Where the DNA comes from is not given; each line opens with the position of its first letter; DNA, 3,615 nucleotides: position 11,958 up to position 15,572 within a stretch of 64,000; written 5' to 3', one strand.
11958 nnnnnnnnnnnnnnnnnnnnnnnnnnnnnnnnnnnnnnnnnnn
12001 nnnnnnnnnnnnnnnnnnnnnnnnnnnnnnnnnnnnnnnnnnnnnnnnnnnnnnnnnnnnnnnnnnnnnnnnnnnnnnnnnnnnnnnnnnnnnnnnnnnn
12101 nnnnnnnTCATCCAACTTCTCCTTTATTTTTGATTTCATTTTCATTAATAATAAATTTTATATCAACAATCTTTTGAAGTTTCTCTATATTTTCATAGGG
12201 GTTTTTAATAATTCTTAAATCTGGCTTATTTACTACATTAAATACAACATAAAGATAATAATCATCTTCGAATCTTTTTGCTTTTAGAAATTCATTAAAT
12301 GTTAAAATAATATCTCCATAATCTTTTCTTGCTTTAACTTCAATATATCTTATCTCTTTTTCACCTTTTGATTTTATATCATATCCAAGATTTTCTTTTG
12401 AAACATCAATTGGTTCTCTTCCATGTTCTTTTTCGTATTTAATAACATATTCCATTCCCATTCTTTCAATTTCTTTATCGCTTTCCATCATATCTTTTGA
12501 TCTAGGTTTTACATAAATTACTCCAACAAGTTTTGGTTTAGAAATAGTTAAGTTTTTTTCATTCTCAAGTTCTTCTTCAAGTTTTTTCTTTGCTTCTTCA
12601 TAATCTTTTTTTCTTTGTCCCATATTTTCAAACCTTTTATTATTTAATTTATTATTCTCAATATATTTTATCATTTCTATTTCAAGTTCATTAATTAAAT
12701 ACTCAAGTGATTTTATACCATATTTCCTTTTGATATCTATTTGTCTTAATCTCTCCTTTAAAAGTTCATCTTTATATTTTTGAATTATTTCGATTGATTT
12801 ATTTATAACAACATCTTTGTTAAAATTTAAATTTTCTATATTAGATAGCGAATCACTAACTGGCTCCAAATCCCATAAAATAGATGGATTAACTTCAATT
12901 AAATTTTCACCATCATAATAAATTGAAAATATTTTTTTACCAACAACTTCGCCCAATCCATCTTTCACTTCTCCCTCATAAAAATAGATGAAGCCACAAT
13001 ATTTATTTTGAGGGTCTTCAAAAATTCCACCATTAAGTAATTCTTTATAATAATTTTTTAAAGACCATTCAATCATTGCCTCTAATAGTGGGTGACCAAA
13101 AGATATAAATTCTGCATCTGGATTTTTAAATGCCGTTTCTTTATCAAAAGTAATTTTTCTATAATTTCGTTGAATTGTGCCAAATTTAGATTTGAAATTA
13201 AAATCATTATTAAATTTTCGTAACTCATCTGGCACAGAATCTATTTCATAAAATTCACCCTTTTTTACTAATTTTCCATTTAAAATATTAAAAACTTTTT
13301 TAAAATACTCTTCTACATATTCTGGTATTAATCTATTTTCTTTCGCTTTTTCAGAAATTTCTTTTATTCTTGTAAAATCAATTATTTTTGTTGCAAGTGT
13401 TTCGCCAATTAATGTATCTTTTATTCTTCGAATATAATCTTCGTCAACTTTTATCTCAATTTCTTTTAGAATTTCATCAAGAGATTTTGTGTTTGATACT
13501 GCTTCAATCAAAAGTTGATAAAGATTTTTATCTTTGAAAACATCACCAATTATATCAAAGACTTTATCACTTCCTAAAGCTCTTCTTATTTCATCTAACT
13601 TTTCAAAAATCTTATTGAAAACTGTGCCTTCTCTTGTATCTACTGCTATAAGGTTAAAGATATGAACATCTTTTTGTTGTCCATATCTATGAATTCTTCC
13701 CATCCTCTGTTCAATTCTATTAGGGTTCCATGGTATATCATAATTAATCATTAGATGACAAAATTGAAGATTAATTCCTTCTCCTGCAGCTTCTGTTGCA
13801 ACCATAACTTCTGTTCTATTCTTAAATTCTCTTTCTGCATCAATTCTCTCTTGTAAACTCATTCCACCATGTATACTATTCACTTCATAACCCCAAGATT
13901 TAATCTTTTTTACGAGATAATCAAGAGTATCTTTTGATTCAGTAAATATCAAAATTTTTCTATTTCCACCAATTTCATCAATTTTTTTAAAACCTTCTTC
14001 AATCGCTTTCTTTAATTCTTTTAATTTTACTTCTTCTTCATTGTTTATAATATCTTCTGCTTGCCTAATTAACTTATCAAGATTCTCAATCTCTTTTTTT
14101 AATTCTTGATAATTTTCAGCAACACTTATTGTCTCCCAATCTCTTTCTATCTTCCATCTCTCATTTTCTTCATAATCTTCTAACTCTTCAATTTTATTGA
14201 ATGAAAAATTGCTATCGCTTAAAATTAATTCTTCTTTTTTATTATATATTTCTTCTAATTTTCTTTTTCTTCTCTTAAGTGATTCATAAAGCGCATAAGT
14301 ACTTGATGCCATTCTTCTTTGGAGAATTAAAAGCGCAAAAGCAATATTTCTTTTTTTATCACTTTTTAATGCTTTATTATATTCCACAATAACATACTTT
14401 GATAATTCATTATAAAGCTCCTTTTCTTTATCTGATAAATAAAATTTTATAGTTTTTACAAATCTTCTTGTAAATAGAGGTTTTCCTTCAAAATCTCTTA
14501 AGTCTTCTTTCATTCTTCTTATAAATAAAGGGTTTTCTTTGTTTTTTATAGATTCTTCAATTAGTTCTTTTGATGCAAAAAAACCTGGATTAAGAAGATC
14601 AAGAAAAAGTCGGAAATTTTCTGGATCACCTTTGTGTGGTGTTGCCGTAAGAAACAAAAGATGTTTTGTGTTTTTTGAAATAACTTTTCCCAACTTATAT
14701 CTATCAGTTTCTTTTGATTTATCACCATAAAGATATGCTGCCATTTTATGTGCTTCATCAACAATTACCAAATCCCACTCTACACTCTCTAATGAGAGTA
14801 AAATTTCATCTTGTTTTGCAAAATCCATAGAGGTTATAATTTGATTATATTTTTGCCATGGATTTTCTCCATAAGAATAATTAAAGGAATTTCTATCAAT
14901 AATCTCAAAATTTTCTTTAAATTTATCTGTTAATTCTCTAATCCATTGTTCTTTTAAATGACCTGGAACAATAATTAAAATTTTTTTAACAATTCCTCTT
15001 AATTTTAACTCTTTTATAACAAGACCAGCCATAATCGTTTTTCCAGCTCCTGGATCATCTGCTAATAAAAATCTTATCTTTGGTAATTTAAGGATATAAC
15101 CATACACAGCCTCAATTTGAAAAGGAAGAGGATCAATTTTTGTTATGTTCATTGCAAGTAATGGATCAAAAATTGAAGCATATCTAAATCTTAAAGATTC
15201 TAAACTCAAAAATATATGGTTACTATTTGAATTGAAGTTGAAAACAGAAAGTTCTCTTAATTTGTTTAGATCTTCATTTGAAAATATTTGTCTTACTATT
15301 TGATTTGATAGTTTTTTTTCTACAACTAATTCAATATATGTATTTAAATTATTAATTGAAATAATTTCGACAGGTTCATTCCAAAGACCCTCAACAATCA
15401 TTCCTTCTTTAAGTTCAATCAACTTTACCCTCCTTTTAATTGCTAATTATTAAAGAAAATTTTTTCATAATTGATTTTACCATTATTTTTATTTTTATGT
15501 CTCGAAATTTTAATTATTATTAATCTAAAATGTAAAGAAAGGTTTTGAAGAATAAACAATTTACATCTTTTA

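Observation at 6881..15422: Helicase - DUF1156 methyltransferase - DUF499 ATPase three-gene RM-like defence module (Hma-like) next to CRISPR-Cas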

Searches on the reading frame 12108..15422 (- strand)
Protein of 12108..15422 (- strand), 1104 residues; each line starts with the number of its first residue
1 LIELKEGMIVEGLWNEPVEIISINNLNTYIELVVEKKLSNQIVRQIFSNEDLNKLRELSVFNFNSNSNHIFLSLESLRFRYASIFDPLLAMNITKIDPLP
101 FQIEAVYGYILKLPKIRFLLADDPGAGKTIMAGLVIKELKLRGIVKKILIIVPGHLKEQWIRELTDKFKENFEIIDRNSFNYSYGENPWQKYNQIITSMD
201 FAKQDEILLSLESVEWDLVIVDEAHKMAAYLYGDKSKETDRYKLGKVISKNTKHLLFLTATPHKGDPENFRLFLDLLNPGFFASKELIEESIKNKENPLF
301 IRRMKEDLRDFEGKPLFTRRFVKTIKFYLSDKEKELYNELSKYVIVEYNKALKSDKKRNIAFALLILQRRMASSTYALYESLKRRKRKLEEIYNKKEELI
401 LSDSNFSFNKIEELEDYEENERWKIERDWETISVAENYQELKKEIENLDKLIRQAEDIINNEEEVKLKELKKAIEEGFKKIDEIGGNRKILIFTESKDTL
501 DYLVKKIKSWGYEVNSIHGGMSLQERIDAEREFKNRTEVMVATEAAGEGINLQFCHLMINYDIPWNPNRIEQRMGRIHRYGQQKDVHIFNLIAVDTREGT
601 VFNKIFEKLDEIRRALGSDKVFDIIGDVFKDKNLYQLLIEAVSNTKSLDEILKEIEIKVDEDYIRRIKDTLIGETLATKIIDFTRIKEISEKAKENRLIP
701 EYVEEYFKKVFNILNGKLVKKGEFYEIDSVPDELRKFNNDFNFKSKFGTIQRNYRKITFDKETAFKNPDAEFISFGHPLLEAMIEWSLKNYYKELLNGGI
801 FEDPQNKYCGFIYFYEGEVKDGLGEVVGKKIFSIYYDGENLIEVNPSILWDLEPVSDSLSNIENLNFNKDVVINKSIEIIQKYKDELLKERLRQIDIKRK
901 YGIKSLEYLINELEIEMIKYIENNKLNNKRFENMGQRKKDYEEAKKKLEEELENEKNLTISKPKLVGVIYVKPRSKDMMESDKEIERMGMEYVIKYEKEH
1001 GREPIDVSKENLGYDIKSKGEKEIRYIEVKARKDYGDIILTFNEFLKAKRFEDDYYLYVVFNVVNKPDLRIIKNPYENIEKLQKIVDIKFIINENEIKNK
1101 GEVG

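Call 3: search_protein_families(library=pfam, proteins=[window:12108-15422:-], max_evalue=0.01)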
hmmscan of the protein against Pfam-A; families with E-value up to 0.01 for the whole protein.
window:12108-15422:- (1104 aa): 9 families
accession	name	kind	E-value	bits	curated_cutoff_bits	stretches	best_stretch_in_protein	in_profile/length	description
PF00271.37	Helicase_C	-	5.3e-27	94.7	23.5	1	483-581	11-110/110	Helicase conserved C-terminal domain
PF13020.12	NOV_C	-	7.5e-22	77.7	22.1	1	985-1072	1-91/91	Protein NO VEIN, C-terminal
PF00176.29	SNF2-rel_dom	-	1.7e-18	67.2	24.9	1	119-369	21-282/290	SNF2-related domain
PF04851.21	ResIII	-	1.7e-14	54.5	22.5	1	96-263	2-163/164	Type III restriction enzyme, res subunit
PF00270.35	DEAD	-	1.4e-07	31.8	26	1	119-265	18-162/167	DEAD/DEAH box helicase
PF13872.12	AAA_34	-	1.8e-05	24.3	27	1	117-248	62-208/306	P-loop containing NTP hydrolase pore-1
PF12137.13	RapA_C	-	0.0057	16.2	26.8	0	745-786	144-185/360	RNA polymerase recycling family C-terminal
PF14890.11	Intein_splicing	-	0.0068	16.7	35.8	0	400-694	2-96/155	Intein splicing domain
PF22590.2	Cas3-like_C_2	-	0.009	16.7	27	0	503-580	22-104/106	CRISPR-associated nuclease/helicase Cas3, C-terminal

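Call 4: search_protein_families(library=padloc, proteins=[window:12108-15422:-], max_evalue=0.01)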
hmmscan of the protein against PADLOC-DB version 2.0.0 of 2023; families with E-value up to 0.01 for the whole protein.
window:12108-15422:- (1104 aa): 61 families (the best 25 are shown)
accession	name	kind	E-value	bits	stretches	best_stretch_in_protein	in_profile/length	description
PDLC00659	HmaA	-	2.9e-211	702.4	1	3-1076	6-1147/1176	SNF2 helicase / DEAD-box helicase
PDLC02620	DrmD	-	1.5e-149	497.9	1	5-1062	3-1051/1060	DrmD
PDLC02500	BrxHI|BrxHII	-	1.5e-114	382.5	1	17-948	16-913/933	BrxHI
PDLC02621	DrmD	-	4.8e-111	370.7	1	101-784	125-817/1040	DrmD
PDLC02504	BrxHI|BrxHII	-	6.9e-110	366.5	1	72-839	84-825/971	BrxHII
PDLC02572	DrmA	-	2.3e-80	268.9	1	110-780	130-813/1043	DrmA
PDLC02619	DrmD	-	1.6e-74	249.5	2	91-517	26-443/872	DrmD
PDLC02632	DrmD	-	1.3e-72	243.2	1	111-595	136-638/662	DrmD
PDLC02623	DrmD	-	2.7e-56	188.9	2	322-781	403-827/1040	DrmD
PDLC02624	DrmD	-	1.5e-53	180.3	1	136-616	2-499/652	DrmD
PDLC02633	DrmD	-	1e-52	177.2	1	102-594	130-643/839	DrmD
PDLC02634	DrmD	-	1.3e-52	176.7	1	74-784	70-773/900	DrmD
PDLC02622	DrmD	-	3.8e-43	145.9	1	111-369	135-404/422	DrmD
PDLC02840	DpdE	-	6.4e-42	141.9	2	95-287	157-327/1091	DpdE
PDLC02843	DpdE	-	2.1e-37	126.6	2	100-286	161-321/1091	DpdE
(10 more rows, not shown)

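Call 6: search_protein_families(library=ncbifam, proteins=[window:12108-15422:-], max_evalue=0.01)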
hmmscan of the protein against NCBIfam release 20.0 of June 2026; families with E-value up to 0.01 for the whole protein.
window:12108-15422:- (1104 aa): 23 families
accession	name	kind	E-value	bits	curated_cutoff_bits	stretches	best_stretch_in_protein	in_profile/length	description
NF038317.1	DISARM_DrmD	equivalog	1.1e-120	404.7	610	1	101-785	111-803/1021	DISARM system SNF2-like helicase DrmD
NF038318.1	DISARM_DrmD_b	equivalog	3.4e-74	250.4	950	2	90-517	22-440/868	DISARM system SNF2-like helicase DrmD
NF041062.1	DpdE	equivalog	1.5e-59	201.9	500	2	96-286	152-321/1048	protein DpdE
NF003426.0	PRK04914.1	equivalog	6.7e-59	200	576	2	66-284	121-338/959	RNA polymerase-associated protein RapA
NF042964.1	phospholipD_antiphage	equivalog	3.7e-39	134.7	1100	2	289-631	516-839/895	phospholipase D-like domain-containing anti-phage protein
NF053675.1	pilus_reg_Snf2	equivalog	2.5e-18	65.6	1100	2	486-616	876-1003/1029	pilus expression-regulating Snf2 family helicase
NF058637.1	helic_SCO1167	equivalog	4e-17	61.6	1200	1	487-612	779-902/932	SCO1167/SCO6262 family helicase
NF053631.1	RNA_helic_CshA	equivalog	3.4e-14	52.5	646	1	481-584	231-335/434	degradosome RNA helicase CshA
TIGR01389.1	recQ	equivalog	1.2e-11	43.8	640.2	1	489-587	226-325/591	DNA helicase RecQ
NF053711.1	RNA_heli_RhlE1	exception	3.6e-11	42.5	750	1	476-585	233-343/434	RNA helicase RhlE1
NF008744.0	PRK11776.1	equivalog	7.5e-11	41.2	524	1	488-583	243-339/460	ATP-dependent RNA helicase DbpA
NF041790.1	anti-phage_ZorD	equivalog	1e-10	40.3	1500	1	480-589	916-1033/1035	type I Zorya anti-phage system protein ZorD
NF002340.1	PRK01297.1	equivalog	1.3e-10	40.7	564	1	488-583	250-346/372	ATP-dependent RNA helicase RhlB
NF008394.0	PRK11192.1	equivalog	1.7e-09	37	507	1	488-583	248-344/441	ATP-dependent RNA helicase SrmB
NF007882.0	PRK10590.1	equivalog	1.1e-08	34.4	743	1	486-596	244-353/456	ATP-dependent RNA helicase RhlE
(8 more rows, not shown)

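Call 31: search_solved_structures(query=window:12108-15422:-, max_evalue=0.00001)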
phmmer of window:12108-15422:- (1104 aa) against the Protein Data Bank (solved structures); distinct sequences matched with E-value up to 0.00001: 167 (the best 60 are shown).
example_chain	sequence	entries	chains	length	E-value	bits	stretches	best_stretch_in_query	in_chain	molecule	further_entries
6bog_A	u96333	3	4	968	1.7e-38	135.5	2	19-290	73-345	RNA polymerase-associated protein RapA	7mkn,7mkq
7m8e_F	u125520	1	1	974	1.8e-38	135.5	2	19-290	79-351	RNA polymerase-associated protein RapA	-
4s20_K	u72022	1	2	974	2.3e-38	135.1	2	19-290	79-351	RNA polymerase-associated protein RapA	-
8so8_A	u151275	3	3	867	8.6e-38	133.2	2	114-290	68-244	RNA polymerase-associated protein RapA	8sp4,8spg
8t0l_F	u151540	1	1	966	1.6e-37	132.3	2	19-290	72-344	RNA polymerase-associated protein RapA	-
7ux9_P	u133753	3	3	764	9.7e-20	73.4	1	485-611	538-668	ATP-dependent DNA helicase DDM1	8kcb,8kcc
8wh5_K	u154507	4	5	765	9.8e-20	73.4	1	485-611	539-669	ATP-dependent DNA helicase DDM1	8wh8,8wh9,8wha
8j90_K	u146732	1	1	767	9.9e-20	73.4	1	485-611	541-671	ATP-dependent DNA helicase DDM1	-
8skz_A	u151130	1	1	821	1.3e-19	73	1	485-611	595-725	ATP-dependent DNA helicase DDM1,Lymphoid-specific helicase chimera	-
9ge5_G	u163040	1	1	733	1.4e-18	69.6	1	488-614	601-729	Chromatin-remodeling ATPase INO80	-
6hts_G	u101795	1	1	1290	1.7e-18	69.3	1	488-649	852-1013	Chromatin-remodeling ATPase INO80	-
5jxr_A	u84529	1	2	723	2.3e-18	68.9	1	478-613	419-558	Chromatin-remodeling complex ATPase-like protein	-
7zi4_G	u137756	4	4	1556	2.9e-18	68.6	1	488-649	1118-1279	Chromatin-remodeling ATPase INO80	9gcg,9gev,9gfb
6fhs_G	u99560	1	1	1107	3.8e-18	68.2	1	476-615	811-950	Ino80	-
8oo7_G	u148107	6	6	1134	4e-18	68.1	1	476-615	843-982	Chromatin-remodeling ATPase Ino80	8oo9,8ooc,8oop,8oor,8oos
6uxv_A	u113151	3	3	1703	1.5e-11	46.3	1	488-679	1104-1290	Transcription regulatory protein SNF2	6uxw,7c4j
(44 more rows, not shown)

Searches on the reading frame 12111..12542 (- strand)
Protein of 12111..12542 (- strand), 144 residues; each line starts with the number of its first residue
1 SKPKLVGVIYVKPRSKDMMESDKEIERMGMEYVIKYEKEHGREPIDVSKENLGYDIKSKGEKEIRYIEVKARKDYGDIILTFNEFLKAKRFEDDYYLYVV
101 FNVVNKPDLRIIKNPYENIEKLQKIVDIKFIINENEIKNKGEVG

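Call 59: predict_structure(protein=window:12111-12542:-)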
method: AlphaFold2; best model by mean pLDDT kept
length: 144 residues; sequences in the alignment: 1
mean_pLDDT: 38.9   pTM: 0.32
mean pLDDT of the five models: 38.9, 38.4, 34.8, 33.2, 30.8
residues with pLDDT >= 90: 0; 70-90: 0; 50-70: 25; < 50: 119
segments of 3 or more residues with pLDDT < 50: 1-19, 43-45, 51-53, 55-144
pLDDT, mean of each block of 10 residues (from residue 1): 36 43 54 51 50 45 38 34 33 36 31 37 33 28 26
secondary structure, 60 per line:
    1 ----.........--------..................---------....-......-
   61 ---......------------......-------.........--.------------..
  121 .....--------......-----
elements in order: E5-13 H22-39 H49-52 E54-59 E64-69 H82-87 E95-103 H119-125 H134-139

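Call 61: search_solved_structures(query=A2, max_evalue=1, show_alignments=1)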
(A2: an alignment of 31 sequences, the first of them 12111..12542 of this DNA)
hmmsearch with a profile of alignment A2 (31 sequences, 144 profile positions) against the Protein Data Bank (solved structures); distinct sequences matched with E-value up to 1: 0.
